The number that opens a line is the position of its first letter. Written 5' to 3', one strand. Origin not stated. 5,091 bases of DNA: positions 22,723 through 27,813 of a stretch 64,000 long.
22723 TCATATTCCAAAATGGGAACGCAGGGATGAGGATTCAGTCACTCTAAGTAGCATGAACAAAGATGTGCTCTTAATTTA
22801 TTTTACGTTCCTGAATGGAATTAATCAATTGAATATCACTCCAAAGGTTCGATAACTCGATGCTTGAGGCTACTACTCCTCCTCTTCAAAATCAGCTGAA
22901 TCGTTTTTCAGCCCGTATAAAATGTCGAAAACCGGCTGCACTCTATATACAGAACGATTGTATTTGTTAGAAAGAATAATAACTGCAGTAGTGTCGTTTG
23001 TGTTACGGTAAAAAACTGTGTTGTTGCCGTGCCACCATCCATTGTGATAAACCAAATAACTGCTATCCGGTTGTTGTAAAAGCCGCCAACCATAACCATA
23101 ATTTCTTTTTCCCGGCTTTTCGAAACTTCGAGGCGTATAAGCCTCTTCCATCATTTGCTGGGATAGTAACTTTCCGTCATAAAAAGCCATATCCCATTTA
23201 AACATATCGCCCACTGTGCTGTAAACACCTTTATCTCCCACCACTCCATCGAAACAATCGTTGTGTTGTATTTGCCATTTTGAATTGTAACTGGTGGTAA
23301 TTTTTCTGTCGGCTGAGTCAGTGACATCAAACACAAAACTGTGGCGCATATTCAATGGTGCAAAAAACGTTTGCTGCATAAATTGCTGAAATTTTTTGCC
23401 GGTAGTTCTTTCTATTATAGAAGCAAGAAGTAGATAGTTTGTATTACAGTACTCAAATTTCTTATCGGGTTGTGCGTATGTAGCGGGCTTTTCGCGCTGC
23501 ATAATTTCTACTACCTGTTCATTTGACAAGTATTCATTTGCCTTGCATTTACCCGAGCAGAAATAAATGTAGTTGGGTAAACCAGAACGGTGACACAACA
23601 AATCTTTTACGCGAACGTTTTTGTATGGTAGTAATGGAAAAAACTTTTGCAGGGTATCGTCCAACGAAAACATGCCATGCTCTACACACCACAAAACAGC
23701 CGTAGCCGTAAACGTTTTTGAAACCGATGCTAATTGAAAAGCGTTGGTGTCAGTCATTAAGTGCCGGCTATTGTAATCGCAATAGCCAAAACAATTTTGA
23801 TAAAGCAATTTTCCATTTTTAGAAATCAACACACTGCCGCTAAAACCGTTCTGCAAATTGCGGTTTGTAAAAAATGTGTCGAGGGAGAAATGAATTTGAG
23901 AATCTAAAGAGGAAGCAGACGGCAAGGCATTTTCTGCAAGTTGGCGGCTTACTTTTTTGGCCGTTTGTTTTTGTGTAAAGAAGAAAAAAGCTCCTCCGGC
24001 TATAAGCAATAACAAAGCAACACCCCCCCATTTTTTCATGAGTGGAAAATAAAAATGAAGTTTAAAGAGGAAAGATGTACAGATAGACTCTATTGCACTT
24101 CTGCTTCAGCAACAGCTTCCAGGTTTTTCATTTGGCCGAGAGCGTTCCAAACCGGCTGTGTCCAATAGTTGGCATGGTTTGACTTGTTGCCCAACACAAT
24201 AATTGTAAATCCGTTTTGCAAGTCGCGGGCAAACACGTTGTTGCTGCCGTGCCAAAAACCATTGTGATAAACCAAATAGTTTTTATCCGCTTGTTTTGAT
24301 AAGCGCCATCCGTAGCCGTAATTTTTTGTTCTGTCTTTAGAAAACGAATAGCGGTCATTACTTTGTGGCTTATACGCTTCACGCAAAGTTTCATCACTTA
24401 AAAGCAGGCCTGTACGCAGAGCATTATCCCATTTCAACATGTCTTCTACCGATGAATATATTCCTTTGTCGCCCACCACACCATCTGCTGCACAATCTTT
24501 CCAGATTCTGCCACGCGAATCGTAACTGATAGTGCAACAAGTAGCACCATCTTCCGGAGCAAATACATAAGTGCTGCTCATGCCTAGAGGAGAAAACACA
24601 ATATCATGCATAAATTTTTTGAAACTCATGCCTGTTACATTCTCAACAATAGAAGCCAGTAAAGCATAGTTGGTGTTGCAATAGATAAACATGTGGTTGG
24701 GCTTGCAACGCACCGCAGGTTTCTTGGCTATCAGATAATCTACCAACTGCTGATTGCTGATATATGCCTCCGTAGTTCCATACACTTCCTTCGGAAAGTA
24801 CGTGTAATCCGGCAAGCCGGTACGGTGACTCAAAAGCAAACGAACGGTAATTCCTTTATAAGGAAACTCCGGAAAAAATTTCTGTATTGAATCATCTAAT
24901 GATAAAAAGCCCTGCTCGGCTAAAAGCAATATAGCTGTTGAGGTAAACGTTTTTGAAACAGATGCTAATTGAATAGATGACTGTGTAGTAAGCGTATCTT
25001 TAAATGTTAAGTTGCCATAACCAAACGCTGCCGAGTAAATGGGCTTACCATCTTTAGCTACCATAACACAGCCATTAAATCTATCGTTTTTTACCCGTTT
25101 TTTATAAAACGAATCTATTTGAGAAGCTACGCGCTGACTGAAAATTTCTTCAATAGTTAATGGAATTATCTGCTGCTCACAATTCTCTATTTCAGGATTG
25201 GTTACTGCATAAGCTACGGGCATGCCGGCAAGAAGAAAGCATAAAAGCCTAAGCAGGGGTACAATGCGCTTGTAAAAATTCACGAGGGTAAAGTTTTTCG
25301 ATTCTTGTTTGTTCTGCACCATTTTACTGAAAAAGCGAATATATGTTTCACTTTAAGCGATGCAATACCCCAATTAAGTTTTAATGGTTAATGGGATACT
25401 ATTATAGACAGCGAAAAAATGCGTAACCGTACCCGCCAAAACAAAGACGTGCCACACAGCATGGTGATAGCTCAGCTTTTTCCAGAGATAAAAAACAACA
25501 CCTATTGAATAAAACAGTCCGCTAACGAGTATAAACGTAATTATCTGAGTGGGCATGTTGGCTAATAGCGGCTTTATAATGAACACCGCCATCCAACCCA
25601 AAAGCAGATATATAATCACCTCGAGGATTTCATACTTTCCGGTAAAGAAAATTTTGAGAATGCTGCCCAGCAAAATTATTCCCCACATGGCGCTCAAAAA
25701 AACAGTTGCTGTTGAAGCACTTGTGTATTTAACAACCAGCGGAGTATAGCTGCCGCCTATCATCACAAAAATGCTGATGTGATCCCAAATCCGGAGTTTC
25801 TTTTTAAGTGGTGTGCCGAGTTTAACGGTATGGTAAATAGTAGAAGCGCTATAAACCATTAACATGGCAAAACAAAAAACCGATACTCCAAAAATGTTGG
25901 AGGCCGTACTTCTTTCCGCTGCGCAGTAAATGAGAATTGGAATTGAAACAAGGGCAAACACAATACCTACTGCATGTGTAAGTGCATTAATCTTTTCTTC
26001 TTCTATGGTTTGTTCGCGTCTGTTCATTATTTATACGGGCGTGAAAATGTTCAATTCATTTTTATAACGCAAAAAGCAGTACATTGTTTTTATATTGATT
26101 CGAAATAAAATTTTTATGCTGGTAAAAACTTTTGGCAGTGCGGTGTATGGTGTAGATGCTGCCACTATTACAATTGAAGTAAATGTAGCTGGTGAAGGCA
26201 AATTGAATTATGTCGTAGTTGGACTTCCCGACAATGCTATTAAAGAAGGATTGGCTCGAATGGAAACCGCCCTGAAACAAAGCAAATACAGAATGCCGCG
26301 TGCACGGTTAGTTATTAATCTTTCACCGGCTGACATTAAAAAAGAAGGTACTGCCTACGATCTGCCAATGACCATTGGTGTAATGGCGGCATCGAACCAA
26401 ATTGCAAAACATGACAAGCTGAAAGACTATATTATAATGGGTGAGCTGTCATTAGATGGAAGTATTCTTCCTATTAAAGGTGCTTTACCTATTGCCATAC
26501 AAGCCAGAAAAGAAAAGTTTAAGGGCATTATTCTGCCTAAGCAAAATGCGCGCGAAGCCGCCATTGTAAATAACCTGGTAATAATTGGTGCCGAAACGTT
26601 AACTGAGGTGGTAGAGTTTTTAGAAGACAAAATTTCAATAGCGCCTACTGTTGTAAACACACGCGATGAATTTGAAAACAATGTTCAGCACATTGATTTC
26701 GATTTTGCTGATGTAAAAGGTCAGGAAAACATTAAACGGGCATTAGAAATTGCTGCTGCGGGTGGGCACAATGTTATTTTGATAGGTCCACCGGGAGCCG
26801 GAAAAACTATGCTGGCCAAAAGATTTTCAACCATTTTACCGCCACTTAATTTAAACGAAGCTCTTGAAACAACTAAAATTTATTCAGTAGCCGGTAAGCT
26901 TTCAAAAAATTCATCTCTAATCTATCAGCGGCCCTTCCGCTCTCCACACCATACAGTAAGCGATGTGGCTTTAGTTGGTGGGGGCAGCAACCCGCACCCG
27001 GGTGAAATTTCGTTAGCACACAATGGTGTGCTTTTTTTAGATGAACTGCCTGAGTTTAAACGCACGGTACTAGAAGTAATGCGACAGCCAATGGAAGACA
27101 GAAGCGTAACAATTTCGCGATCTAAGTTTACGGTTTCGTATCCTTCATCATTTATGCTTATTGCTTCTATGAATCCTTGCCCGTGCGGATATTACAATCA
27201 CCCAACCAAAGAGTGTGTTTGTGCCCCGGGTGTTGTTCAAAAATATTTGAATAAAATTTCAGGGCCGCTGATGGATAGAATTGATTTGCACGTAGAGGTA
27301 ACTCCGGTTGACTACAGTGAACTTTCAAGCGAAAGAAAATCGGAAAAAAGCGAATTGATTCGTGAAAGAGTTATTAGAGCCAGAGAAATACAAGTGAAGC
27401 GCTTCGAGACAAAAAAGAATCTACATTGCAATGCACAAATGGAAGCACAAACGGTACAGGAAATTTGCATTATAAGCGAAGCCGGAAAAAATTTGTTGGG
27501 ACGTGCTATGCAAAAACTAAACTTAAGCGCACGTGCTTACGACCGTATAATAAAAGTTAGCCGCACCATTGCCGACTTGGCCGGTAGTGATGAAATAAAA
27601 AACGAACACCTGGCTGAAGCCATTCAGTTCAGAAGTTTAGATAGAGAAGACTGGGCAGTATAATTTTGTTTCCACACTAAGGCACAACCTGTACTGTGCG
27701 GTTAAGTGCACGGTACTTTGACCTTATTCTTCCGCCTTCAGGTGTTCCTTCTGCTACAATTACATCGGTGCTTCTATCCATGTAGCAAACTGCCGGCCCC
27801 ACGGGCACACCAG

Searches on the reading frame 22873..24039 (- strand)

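Call 80: search_protein_families(library=pfam, proteins=[window:22873-24039:-], max_evalue=0.0001)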
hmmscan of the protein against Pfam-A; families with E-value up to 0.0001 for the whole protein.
window:22873-24039:- (388 aa): 1 family
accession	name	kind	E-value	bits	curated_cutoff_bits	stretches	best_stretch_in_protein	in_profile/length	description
PF00144.29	Beta-lactamase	-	8.1e-55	186.7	27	1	67-362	16-313/329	Beta-lactamase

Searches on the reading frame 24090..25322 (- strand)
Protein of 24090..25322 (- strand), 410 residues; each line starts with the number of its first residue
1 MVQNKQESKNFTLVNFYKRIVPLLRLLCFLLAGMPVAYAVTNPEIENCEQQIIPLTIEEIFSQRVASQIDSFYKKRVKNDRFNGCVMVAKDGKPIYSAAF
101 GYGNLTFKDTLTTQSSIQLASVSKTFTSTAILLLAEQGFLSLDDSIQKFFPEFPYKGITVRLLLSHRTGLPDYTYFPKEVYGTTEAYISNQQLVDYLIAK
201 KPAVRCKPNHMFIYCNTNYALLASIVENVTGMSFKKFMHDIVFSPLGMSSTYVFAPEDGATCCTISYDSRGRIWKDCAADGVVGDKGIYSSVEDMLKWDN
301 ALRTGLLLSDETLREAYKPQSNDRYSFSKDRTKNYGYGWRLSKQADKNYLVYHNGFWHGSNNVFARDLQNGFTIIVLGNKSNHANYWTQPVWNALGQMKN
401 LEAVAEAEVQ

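Call 80: search_protein_families(library=pfam, proteins=[window:24090-25322:-], max_evalue=0.0001)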
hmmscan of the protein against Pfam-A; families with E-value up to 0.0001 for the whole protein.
window:24090-25322:- (410 aa): 1 family
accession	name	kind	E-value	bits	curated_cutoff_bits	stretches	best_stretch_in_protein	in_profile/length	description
PF00144.29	Beta-lactamase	-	1.5e-60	205.6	27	1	71-382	3-312/329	Beta-lactamase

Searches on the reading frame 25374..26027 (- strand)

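Call 80: search_protein_families(library=pfam, proteins=[window:25374-26027:-], max_evalue=0.0001)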
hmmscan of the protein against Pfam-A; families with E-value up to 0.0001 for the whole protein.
window:25374-26027:- (217 aa): 1 family
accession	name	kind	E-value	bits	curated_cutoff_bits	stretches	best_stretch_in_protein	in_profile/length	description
PF03006.26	HlyIII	-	1e-33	117.3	26.2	1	7-204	2-224/224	Haemolysin-III related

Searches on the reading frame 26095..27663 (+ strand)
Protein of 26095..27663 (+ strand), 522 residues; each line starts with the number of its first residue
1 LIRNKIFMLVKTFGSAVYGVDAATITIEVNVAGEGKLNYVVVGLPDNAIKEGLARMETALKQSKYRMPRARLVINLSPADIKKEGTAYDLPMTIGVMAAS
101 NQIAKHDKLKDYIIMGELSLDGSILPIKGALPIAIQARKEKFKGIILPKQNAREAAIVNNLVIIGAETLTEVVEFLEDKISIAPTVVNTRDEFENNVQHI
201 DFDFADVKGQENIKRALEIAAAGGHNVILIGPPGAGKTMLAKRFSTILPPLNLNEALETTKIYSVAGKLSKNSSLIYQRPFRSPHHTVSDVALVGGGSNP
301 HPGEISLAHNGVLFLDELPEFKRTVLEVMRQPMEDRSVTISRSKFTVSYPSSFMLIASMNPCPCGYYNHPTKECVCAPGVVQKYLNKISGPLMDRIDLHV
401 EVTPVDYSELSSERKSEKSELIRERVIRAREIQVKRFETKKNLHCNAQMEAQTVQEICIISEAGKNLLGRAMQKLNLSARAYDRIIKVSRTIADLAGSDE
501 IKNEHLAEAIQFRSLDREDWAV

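Call 80: search_protein_families(library=pfam, proteins=[window:26095-27663:+], max_evalue=0.0001)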
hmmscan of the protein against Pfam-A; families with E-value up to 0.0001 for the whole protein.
window:26095-27663:+ (522 aa): 8 families
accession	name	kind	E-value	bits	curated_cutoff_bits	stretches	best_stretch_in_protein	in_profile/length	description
PF01078.27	Mg_chelatase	-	6.9e-97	323.3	20.3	1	203-409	1-206/207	Magnesium chelatase, subunit ChlI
PF13541.12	ChlI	-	1.1e-40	138.7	27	1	27-151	1-121/121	Subunit ChlI of Mg-chelatase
PF13335.12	Mg_chelatase_C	-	8e-33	113.3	26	1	417-513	2-94/94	Magnesium chelatase, subunit ChlI C-terminal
PF07728.20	AAA_5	-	1.8e-12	47.9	22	1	226-363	1-125/139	AAA domain (dynein-related subfamily)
PF00493.29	MCM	-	4.6e-08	32.9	23.3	0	302-369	114-180/224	MCM P-loop domain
PF05362.19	Lon_C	-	1.9e-06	28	21.1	1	14-173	39-199/205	Lon protease (S16) C-terminal proteolytic domain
PF05496.18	RuvB_N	-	2.4e-06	27.8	27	0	204-242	6-51/159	Holliday junction DNA helicase RuvB P-loop domain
PF00158.32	Sigma54_activat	-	6.6e-05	23.1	20.2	0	212-336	10-120/168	Sigma-54 interaction domain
